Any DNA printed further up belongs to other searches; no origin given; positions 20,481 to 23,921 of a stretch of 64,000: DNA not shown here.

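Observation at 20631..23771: Single-chain ECF sigma factor / TM / ~800-aa extracytoplasmic beta-sandwich fusion (copy 1)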

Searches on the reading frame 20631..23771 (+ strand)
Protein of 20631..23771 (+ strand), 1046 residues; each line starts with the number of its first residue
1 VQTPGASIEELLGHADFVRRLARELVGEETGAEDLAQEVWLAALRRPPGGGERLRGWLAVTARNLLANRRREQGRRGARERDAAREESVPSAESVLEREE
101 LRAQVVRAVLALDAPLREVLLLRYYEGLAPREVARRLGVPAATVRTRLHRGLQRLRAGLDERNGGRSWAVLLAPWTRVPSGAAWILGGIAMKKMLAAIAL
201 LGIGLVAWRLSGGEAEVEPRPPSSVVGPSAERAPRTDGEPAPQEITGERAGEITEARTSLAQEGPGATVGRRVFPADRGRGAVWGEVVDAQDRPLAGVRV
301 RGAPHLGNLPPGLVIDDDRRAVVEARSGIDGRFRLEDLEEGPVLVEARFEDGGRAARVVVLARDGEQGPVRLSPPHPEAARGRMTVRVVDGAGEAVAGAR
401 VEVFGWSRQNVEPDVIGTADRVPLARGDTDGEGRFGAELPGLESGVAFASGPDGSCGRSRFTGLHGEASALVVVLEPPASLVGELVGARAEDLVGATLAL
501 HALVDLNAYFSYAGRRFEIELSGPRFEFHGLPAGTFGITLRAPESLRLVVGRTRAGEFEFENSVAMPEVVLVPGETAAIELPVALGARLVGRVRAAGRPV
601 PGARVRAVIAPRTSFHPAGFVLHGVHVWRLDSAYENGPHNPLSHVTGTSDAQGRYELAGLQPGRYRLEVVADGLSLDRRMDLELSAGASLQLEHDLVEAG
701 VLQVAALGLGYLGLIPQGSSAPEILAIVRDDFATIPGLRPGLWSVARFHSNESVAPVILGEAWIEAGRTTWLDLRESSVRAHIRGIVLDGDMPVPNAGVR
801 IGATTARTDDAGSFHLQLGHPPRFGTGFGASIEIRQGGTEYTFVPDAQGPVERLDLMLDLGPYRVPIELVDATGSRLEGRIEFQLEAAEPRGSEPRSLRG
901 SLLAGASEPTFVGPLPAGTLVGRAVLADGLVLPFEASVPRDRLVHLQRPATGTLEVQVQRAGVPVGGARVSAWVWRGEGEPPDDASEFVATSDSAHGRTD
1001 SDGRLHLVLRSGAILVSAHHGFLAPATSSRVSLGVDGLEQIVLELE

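Call 5: search_protein_families(library=pfam, proteins=[window:20631-23771:+], max_evalue=0.1)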
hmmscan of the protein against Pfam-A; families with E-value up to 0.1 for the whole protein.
window:20631-23771:+ (1046 aa): 13 families
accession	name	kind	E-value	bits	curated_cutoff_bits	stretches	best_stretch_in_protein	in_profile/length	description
PF13620.12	CarboxypepD_reg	-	1.1e-25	90.2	32.3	2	589-695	2-80/82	Carboxypeptidase regulatory-like domain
PF08281.18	Sigma70_r4_2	-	4.8e-13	49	25.7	1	104-155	3-54/54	Sigma-70, region 4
PF04542.20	Sigma70_r2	-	9.6e-11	41.8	24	1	14-76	5-71/71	Sigma-70 region 2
PF04545.22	Sigma70_r4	-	1.1e-10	41.2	24.1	1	112-157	5-50/50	Sigma-70, region 4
PF10670.15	DUF4198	-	2.7e-07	31.4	34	0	950-1020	145-207/209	Domain of unknown function (DUF4198)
PF13715.12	CarbopepD_reg_2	-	0.0003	21.2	32.2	0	647-670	28-51/88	CarboxypepD_reg-like domain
PF07638.17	Sigma70_ECF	-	0.0004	20.8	21.1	1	60-149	82-173/185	ECF sigma factor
PF13384.12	HTH_23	-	0.0032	17.7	24.6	1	120-150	10-40/50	Homeodomain-like domain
PF02369.22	Big_1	-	0.014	15.9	34.9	0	383-414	20-41/93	Bacterial Ig-like domain (group 1)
PF13936.12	HTH_38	-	0.019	15.1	27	1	116-151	9-44/44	Helix-turn-helix domain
PF13115.11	YtkA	-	0.022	15.8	25.9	0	372-409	11-48/85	YtkA-like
PF17210.9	SdrD_B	-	0.023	15.3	29.7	0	645-671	40-66/112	SdrD B-like domain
PF22029.2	PhyR_sigma2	-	0.076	13.5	27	0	14-47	4-37/55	Sigma2 domain of PhyR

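Call 6: search_protein_families(library=ncbifam, proteins=[window:20631-23771:+], max_evalue=0.1)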
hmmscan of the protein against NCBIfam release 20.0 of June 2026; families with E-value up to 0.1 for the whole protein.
window:20631-23771:+ (1046 aa): 93 families (the best 25 are shown)
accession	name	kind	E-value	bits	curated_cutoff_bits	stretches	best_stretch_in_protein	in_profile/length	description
TIGR02937.1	sigma70-ECF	superfamily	1.3e-22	80.2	42.9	1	14-157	10-163/165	sigma-70 family RNA polymerase sigma factor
TIGR02983.1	SigE-fam_strep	subfamily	2e-19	70.1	141.55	1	17-162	18-161/162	SigE family RNA polymerase sigma factor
NF007227.0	PRK09645.1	subfamily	2.1e-19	70.1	202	1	14-162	22-173/177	sigma-70 family RNA polymerase sigma factor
NF009172.0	PRK12519.1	subfamily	6.3e-19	68.3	222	1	14-161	38-191/194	RNA polymerase sigma factor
NF007229.0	PRK09647.1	equivalog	4.6e-17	62.1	265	1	10-163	48-206/220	RNA polymerase sigma factor SigE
NF009166.1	PRK12513.1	equivalog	1.3e-16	60.9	206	1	24-162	41-189/193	RNA polymerase sigma factor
NF008888.0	PRK11922.1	equivalog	1.7e-16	60.6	204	1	19-162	44-199/231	RNA polymerase sigma factor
TIGR02985.1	Sig70_bacteroi1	subfamily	4.1e-14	53.1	126.4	1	18-158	14-161/162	RNA polymerase sigma-70 factor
TIGR02989.1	Sig-70_gvs1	subfamily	8.9e-14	51.7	124.55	1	11-156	7-155/158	RNA polymerase sigma-70 factor, Rhodopirellula/Verrucomicrobium family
NF007228.0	PRK09646.1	subfamily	1.8e-13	50.6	226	1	18-160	47-191/194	ECF RNA polymerase sigma factor SigK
NF058625.1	sigma_PG0214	equivalog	3.4e-13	49.7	130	1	18-163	17-165/170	GFO_1088 family ECF-type sigma factor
NF009185.0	PRK12533.1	equivalog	1.1e-12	48.1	248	1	12-164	36-198/231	RNA polymerase sigma factor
TIGR02984.1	Sig-70_plancto1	subfamily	1.5e-12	47.5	183.75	1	86-159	117-188/189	RNA polymerase sigma-70 factor, Planctomycetaceae-specific subfamily 1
NF004113.0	PRK05602.1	equivalog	3.5e-12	46.4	208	1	16-164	56-206/211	RNA polymerase sigma factor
NF007216.0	PRK09638.1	equivalog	6.5e-12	45.6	194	1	14-162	27-177/180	RNA polymerase sigma factor SigY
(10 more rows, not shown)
